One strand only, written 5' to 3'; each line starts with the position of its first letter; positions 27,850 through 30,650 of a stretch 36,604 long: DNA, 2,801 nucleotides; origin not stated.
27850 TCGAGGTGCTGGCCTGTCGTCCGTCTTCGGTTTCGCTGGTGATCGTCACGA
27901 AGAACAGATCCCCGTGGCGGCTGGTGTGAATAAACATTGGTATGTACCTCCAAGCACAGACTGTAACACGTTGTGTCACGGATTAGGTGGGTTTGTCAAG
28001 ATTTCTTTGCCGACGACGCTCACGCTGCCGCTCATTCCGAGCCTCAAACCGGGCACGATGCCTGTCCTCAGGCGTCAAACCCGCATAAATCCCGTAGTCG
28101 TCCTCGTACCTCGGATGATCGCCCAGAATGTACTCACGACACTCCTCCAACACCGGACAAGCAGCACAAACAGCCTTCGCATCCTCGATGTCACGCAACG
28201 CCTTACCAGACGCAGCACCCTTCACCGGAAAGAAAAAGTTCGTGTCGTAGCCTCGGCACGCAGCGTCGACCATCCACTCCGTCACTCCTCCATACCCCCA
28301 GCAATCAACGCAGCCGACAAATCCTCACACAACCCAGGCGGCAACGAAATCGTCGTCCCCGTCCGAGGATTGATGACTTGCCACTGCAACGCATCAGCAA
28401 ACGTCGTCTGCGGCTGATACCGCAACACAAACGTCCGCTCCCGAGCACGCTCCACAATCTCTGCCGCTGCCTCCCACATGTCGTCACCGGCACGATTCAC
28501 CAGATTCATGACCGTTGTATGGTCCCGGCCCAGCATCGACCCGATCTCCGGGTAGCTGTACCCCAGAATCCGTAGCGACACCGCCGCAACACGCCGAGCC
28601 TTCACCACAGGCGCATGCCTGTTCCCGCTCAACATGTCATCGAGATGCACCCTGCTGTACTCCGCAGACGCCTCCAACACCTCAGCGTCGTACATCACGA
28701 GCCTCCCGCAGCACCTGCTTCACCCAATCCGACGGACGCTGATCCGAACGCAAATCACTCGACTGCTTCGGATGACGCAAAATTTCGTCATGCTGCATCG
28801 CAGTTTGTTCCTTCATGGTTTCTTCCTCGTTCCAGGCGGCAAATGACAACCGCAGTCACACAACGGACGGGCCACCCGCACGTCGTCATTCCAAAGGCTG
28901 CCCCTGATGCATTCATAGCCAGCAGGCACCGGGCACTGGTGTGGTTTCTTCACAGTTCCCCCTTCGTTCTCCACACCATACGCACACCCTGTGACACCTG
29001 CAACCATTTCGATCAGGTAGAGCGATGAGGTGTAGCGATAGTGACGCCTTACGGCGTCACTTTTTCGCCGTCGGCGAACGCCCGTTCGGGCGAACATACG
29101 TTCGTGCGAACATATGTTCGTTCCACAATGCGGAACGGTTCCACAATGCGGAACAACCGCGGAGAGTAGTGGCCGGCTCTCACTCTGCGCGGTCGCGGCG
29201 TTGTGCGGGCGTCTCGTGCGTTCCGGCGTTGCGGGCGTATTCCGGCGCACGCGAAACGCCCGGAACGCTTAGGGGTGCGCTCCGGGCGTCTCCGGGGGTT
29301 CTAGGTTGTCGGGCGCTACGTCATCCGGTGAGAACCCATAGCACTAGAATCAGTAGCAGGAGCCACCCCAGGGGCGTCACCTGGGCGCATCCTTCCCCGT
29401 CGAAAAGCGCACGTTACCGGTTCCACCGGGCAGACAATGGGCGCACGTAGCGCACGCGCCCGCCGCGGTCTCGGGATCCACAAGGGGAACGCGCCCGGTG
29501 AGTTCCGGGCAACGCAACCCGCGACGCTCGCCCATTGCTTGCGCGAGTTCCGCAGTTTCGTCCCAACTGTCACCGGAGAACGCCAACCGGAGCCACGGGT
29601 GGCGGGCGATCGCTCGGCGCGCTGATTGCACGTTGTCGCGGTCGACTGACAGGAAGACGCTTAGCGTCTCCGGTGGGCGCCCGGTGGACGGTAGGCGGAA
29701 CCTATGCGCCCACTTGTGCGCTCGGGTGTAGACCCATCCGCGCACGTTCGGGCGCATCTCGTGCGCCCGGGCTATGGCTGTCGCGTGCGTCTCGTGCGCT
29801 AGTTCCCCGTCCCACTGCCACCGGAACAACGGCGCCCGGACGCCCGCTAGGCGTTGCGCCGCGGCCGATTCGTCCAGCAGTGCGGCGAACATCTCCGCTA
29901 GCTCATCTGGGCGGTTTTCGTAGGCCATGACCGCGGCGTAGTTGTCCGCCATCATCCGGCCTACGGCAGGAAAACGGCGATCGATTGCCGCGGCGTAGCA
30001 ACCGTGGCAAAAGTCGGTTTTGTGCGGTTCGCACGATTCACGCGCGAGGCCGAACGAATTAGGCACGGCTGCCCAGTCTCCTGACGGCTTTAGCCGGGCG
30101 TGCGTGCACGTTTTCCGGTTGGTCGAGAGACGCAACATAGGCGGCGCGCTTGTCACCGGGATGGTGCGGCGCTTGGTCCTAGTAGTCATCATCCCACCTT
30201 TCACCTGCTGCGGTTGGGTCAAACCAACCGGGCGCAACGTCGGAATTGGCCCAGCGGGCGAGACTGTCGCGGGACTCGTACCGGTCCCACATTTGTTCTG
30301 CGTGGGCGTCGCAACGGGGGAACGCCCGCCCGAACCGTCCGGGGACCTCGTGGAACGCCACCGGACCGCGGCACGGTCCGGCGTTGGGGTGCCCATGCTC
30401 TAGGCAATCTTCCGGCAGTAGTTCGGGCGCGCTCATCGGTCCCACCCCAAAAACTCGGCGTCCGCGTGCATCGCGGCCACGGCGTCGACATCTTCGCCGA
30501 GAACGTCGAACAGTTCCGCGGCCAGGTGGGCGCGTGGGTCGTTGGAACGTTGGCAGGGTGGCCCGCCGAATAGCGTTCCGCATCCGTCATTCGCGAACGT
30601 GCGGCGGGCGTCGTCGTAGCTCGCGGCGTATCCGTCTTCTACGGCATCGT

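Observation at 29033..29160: Second composite operator: three abutting SOS boxes at a 16-bp phase, two GTTCC-N7-GGAAC dyads and an inverted repeat over a -10-like element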

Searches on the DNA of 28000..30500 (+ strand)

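Call 3: search_dna_similar(query=window:28000-30500:+, collection=phages, mode=near, max_rows=30)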
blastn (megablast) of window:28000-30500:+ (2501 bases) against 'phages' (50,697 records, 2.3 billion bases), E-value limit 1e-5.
No match.

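Call 79: search_rna_families(source=window, start=28700, end=29500, threshold=evalue, max_evalue=1)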
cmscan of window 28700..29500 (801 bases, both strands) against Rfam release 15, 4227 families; matches with E-value up to 1: 1.
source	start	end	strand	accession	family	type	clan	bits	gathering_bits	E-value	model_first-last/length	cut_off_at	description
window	29037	29115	-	RF01676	P31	Gene; sRNA;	-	27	40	0.0092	1-82/82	no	Pseudomonas sRNA P31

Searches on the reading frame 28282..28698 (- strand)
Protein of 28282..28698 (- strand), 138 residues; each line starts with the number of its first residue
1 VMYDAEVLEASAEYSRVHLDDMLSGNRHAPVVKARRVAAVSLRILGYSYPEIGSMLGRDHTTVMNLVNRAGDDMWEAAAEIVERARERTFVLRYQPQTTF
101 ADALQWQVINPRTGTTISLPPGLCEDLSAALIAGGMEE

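Call 10: search_protein_families(library=pfam, proteins=[window:28282-28698:-], max_evalue=0.01)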
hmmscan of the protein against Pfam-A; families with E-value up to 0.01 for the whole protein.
window:28282-28698:- (138 aa): 5 families
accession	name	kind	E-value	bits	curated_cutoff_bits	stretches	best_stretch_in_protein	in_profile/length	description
PF08299.17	Bac_DnaA_C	-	4.8e-14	52.6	31.5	1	6-68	3-67/69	Bacterial dnaA protein helix-turn-helix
PF13936.12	HTH_38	-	9.3e-06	25.7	27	1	44-69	18-43/44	Helix-turn-helix domain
PF08281.18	Sigma70_r4_2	-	0.00031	20.8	25.7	1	38-70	17-50/54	Sigma-70, region 4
PF13384.12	HTH_23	-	0.00062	20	24.6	1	33-69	4-40/50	Homeodomain-like domain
PF06056.18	Terminase_5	-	0.0013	19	20.3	1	36-78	3-42/58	Putative ATPase subunit of terminase (gpP-like)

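Call 21: find_related_loci(query=window:28282-28698:-, collection=viral_contigs, flank=4000)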
Query window:28282-28698:- (138 aa) in viral_contigs; peptide patterns used: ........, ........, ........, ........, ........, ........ (x = any residue, [..] = any of these).
28 stretches matched a pattern; 22 encode a relative of the query (tblastn E <= 1e-3); 22 distinct loci.
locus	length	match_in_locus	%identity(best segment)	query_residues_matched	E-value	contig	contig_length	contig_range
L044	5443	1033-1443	95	1-137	1e-86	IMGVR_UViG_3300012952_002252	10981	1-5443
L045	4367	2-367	98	17-138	6e-80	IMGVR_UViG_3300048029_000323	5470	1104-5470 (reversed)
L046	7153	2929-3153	39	13-83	1e-10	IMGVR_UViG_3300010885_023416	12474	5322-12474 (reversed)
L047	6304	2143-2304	39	19-72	1e-7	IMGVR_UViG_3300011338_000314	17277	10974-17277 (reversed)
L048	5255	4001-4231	39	7-81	1e-7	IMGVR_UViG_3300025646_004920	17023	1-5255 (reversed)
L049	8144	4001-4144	50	24-69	2e-7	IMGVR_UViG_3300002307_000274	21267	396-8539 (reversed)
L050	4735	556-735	35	6-65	7e-7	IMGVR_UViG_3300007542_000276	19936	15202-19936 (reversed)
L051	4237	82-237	40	21-72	2e-6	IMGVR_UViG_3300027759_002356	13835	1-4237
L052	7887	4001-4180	45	23-74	3e-6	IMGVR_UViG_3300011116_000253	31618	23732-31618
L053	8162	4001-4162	37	19-72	3e-6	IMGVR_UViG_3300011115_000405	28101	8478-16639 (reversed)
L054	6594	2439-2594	40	21-72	3e-6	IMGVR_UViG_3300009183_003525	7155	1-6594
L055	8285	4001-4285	32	7-98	5e-6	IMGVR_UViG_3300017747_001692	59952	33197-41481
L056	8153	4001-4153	49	21-68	5e-6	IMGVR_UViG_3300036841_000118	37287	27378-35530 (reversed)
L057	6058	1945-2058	49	48-88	1e-5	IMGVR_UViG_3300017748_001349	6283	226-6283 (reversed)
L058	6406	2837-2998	35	19-72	1e-5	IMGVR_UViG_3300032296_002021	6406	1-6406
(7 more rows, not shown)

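Call 25: search_protein_families(library=phrogs, proteins=[window:28282-28698:-], max_evalue=0.001)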
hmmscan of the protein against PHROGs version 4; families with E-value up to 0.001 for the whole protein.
window:28282-28698:- (138 aa): 1 family
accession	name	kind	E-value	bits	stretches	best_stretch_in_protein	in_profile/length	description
phrog_645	-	DNA, RNA and nucleotide metabolism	0.00068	20.8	1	20-88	11-81/196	Rnase E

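Call 29: find_homologous_proteins(query=window:28282-28698:-, max_evalue=0.00001)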
Query window:28282-28698:- (138 aa): 13 proteins with E <= 0.00001 among 122 candidates.
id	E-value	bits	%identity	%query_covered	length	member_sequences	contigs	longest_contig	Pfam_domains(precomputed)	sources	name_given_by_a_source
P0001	2.0e-82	291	98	99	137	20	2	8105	PF13936.13,PF08299.18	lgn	-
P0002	5.4e-64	232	77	99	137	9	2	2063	PF08299.18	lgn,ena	-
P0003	1.2e-57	211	70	99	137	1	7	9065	PF08299.18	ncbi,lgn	-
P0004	2.9e-57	210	68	99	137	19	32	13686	PF08299.18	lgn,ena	-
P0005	7.3e-54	199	67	99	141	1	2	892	PF08299.18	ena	-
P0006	1.4e-52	195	66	99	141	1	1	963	PF08299.18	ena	-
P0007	1.4e-52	195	66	99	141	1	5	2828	PF08299.18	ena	-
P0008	1.9e-52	194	66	99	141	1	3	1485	PF08299.18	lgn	-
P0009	3.7e-52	194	66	99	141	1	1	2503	PF08299.18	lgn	-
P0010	4.8e-52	193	66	99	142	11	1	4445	PF08299.18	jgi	jgi:hypothetical protein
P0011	1.7e-50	188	63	99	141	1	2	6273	PF08299.18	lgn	-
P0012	3.6e-50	187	64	99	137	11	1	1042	PF08299.18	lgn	-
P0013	1.7e-29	120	46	99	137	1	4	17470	PF08299.18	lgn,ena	-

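Call 30: find_encoding_contigs(protein=P0004, flank=3000, max_places=6)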
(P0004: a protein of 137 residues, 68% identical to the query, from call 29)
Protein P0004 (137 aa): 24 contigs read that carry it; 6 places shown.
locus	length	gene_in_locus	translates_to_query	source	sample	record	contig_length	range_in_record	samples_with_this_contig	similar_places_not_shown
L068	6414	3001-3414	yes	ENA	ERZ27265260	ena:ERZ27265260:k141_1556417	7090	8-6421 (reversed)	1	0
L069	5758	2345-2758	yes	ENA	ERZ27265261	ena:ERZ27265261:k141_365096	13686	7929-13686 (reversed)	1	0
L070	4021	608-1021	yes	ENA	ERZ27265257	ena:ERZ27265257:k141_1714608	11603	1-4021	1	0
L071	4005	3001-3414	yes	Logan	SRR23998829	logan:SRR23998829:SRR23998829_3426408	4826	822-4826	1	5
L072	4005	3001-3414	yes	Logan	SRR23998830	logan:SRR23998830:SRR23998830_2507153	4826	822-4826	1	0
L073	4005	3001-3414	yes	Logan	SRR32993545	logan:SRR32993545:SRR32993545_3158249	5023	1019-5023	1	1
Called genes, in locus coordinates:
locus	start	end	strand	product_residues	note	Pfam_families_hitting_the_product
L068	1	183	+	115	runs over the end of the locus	-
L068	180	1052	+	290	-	PF17338:GP88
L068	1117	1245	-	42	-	-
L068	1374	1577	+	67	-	-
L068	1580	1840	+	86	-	-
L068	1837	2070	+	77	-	-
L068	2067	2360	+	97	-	-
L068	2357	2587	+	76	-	-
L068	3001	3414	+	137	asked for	PF08299:Bac_DnaA_C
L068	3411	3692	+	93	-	PF02467:Whib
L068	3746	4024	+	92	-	-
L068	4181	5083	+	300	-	-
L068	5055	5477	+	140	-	-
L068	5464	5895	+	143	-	-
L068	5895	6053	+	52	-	PF01402:RHH_1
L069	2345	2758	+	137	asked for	PF08299:Bac_DnaA_C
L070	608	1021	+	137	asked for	PF08299:Bac_DnaA_C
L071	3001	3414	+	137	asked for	PF08299:Bac_DnaA_C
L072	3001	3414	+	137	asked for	PF08299:Bac_DnaA_C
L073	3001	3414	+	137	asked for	PF08299:Bac_DnaA_C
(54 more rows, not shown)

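Call 31: find_encoding_contigs(protein=P0003, flank=3000, max_places=4)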
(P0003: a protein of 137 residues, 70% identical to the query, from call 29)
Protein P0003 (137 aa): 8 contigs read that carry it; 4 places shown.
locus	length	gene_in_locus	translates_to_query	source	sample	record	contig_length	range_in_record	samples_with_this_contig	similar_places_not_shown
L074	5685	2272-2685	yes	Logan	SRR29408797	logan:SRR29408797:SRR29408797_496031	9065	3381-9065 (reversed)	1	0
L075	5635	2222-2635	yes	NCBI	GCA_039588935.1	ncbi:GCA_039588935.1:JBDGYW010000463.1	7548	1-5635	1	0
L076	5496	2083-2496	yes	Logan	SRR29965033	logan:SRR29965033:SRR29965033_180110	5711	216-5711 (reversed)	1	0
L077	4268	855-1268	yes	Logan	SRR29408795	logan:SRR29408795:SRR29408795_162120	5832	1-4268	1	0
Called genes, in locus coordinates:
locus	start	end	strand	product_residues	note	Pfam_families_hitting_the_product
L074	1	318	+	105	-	?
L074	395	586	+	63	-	-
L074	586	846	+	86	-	-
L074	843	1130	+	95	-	-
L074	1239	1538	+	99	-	-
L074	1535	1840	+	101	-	-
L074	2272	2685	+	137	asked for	PF08299:Bac_DnaA_C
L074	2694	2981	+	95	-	PF02467:Whib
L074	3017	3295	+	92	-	-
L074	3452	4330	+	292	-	-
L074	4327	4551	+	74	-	-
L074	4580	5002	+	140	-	-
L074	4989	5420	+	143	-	-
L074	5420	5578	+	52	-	PF01402:RHH_1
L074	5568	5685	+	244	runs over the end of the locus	PF13730:HTH_36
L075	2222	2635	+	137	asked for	PF08299:Bac_DnaA_C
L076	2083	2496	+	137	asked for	PF08299:Bac_DnaA_C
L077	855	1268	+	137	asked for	PF08299:Bac_DnaA_C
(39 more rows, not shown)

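Call 32: find_encoding_contigs(protein=P0013, flank=3000, max_places=4)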
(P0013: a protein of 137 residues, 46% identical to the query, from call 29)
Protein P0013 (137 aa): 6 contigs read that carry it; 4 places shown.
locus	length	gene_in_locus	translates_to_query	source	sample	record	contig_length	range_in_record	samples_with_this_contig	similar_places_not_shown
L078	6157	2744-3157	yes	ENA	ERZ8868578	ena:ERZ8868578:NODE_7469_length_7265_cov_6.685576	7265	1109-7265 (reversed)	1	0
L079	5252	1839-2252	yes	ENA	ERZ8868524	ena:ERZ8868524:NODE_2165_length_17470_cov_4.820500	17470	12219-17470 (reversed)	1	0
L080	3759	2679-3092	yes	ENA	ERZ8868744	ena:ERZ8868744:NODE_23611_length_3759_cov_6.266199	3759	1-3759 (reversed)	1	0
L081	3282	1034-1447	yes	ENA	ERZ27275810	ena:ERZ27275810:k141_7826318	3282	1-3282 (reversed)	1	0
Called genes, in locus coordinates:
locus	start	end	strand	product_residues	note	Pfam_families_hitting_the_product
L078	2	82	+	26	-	?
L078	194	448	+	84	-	-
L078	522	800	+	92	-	-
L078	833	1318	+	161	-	-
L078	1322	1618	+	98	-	PF21977:DUF6926 (weak)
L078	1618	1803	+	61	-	-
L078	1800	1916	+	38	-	-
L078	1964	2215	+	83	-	-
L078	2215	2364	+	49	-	-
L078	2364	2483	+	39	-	-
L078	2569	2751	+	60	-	-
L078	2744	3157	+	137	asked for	PF08299:Bac_DnaA_C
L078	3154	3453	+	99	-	PF02467:Whib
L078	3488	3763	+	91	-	-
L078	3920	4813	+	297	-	-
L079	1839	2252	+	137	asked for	PF08299:Bac_DnaA_C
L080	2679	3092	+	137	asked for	PF08299:Bac_DnaA_C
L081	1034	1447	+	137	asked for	PF08299:Bac_DnaA_C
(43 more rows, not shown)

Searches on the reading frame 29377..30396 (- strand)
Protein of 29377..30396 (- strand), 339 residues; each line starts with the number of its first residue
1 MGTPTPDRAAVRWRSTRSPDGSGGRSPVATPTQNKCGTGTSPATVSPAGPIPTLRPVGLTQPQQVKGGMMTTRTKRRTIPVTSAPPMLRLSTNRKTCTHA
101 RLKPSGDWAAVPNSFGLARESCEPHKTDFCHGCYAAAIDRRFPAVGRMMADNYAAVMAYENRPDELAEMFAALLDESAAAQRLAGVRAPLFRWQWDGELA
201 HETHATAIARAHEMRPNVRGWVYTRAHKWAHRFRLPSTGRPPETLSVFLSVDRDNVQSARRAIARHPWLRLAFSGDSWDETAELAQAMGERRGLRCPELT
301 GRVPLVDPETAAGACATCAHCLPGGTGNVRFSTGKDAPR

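Call 10: search_protein_families(library=pfam, proteins=[window:29377-30396:-], max_evalue=0.01)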
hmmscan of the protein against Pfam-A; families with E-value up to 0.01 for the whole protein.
window:29377-30396:- (339 aa): 1 family
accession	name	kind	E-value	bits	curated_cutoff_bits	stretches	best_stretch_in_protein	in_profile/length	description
PF17338.8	GP88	-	5.7e-24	85.7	24.4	1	92-322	6-228/230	Gene product 88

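Call 25: search_protein_families(library=phrogs, proteins=[window:29377-30396:-], max_evalue=0.001)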
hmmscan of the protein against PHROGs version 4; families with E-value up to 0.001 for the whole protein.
window:29377-30396:- (339 aa): 1 family
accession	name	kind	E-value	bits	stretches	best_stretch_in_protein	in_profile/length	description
phrog_1392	-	unknown function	5.5e-32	112.3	1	87-336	45-280/296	-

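Call 27: search_dna_similar(query=window:29377-30396:-, collection=phages, mode=protein, max_rows=25)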
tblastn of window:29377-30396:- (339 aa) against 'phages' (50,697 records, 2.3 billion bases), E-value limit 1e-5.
Records with a match: 375; places in all: 462; records where one place covers at least 80% of the query: 0.
Best place of each record, by identity: <60% 375.
By first word of the organism name: Mycobacterium 272; Streptomyces 99; Fromanvirus 4.
By host as written in the record: Mycobacterium smegmatis mc2 155 206; Mycobacterium smegmatis mc#155 42; Streptomyces griseus ATCC 10137 39; Streptomyces lividans JI 1326 27; - 13; Mycobacterium smegmatis mc2155 12; Streptomyces sanglieri UNT16F27A 8; Streptomyces viridochromogenes DSM40736 6; and 12 more.
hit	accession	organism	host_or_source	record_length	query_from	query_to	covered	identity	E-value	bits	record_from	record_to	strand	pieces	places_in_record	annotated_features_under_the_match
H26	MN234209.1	Mycobacterium phage Toaka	Mycobacterium smegmatis mc2 155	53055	87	335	73%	31.9%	2e-14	80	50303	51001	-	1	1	94: hypothetical protein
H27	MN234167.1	Mycobacterium phage Vanisoa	Mycobacterium smegmatis mc2 155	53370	87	335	73%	31.3%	9e-14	78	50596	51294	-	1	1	91: hypothetical protein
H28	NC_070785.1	Streptomyces phage Wakanda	Streptomyces sanglieri UNT16F27A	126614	87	335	73%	29.0%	3e-15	83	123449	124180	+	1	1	259: hypothetical protein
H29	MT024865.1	Streptomyces phage Wakanda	Streptomyces sanglieri UNT16F27A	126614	87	335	73%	29.0%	3e-15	83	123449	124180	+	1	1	259: hypothetical protein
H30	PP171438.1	Streptomyces phage Ankus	soil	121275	87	335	73%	29.0%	2e-14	80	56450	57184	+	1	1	record has no annotation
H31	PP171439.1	Streptomyces phage Byblos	soil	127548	87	335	73%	29.0%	2e-14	80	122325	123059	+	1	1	record has no annotation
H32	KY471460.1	Mycobacterium phage Jabith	Mycobacterium smegmatis mc2 155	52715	88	335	73%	28.7%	2e-10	68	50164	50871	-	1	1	hypothetical protein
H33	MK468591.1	Mycobacterium phage Arissanae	Mycobacterium smegmatis mc2 155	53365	80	306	67%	31.3%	3e-14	80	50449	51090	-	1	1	92: hypothetical protein | 93: hypothetical protein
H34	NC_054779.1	Mycobacterium phage Blinn1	Mycobacterium smegmatis mc2 155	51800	79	306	67%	31.1%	2e-12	74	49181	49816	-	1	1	97: hypothetical protein | 98: hypothetical protein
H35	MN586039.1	Mycobacterium phage Blinn1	Mycobacterium smegmatis mc2 155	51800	79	306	67%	31.1%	2e-12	74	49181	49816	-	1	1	97: hypothetical protein | 98: hypothetical protein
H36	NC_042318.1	Mycobacterium phage Hammer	Mycobacterium smegmatis mc2 155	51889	82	306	66%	31.5%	2e-14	81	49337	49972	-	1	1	101: hypothetical protein | 102: hypothetical protein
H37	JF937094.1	Mycobacterium phage Hammer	Mycobacterium smegmatis mc2 155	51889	82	306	66%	31.5%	2e-14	81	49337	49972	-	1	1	101: hypothetical protein | 102: hypothetical protein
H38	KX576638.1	Mycobacterium phage Gruunaga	Mycobacterium smegmatis mc2 155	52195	82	306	66%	31.5%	2e-14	81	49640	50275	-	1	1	hypothetical protein (x2)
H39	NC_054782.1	Mycobacterium phage Koko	Mycobacterium smegmatis mc2 155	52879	82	306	66%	31.5%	3e-14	80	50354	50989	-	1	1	hypothetical protein (x2)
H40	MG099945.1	Mycobacterium phage Koko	Mycobacterium smegmatis mc2 155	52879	82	306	66%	31.5%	3e-14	80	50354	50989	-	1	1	hypothetical protein (x2)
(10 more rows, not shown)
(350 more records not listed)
